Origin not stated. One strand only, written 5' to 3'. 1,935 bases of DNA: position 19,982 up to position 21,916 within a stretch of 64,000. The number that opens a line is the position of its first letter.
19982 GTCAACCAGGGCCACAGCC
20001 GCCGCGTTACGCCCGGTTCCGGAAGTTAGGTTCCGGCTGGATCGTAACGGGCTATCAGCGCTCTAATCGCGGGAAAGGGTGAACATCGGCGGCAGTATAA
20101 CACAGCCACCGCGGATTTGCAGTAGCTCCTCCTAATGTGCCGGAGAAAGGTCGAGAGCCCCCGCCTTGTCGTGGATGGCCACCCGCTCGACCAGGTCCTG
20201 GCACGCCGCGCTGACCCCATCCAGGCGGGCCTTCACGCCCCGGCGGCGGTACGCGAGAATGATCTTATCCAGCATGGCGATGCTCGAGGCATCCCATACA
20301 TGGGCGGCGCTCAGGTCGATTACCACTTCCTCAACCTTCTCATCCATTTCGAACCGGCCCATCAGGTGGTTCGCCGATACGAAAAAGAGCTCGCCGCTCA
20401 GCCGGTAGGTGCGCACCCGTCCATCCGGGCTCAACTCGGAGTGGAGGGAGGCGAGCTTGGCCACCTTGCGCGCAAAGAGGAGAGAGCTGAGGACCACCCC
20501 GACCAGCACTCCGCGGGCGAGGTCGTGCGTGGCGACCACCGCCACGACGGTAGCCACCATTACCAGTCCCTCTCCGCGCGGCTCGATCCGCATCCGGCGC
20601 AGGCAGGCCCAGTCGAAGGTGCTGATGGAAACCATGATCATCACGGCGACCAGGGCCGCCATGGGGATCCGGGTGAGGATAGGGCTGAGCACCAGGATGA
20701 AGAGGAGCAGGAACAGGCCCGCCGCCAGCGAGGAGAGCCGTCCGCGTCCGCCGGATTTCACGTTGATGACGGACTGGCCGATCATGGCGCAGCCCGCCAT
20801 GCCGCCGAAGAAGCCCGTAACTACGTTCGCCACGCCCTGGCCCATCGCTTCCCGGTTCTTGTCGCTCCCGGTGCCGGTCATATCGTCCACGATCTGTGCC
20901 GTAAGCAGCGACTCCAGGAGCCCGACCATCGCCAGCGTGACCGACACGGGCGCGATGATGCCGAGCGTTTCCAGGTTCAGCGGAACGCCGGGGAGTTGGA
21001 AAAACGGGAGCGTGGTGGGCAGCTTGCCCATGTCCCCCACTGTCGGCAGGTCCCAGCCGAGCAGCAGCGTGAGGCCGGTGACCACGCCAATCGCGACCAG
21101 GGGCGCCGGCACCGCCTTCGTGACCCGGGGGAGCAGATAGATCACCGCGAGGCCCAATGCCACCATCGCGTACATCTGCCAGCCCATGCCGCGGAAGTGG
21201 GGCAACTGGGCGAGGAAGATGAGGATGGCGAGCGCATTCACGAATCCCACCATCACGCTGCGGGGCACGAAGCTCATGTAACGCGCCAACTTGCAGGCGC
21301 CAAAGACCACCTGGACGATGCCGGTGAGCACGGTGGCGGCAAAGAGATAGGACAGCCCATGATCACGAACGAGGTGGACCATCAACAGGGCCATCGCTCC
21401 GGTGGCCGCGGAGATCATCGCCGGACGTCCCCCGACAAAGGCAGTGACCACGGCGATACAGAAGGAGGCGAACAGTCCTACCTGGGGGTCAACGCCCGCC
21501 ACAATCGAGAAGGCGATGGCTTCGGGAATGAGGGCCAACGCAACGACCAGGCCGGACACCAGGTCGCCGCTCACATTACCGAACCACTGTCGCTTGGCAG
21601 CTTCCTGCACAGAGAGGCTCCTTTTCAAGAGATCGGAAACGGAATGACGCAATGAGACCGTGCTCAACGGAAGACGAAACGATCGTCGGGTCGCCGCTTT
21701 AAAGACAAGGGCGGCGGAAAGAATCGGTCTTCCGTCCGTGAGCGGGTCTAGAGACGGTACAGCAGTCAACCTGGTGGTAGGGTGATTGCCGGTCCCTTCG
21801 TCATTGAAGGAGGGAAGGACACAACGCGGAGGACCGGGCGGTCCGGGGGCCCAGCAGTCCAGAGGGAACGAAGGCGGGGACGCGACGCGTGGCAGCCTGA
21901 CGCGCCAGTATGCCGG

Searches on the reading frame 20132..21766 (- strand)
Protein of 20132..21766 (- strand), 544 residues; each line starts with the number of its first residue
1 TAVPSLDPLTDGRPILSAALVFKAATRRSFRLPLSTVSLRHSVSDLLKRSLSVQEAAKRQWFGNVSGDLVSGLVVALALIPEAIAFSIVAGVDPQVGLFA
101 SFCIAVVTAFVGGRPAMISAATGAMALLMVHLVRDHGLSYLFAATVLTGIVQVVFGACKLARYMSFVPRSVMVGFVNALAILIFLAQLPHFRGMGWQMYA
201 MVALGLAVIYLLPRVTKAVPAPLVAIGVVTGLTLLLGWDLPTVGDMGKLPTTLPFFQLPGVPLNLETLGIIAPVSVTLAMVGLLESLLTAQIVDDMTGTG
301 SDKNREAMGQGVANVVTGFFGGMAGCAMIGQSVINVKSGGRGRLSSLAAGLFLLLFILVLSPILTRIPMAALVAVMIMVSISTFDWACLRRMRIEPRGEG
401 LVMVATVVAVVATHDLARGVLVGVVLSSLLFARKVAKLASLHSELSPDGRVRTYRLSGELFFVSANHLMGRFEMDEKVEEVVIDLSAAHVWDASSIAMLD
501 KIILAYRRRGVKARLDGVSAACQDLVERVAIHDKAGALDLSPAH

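Call 35: search_protein_families(library=pfam, proteins=[window:20132-21766:-], max_evalue=0.00001)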
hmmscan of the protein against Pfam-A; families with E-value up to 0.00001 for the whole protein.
window:20132-21766:- (544 aa): 2 families
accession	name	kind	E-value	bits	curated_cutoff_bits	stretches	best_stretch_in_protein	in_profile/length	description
PF00916.26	Sulfate_transp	-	1.9e-55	188.7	23.2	2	206-405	172-379/380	Sulfate permease family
PF01740.26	STAS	-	5e-13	49.2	22.6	1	449-534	8-96/106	STAS domain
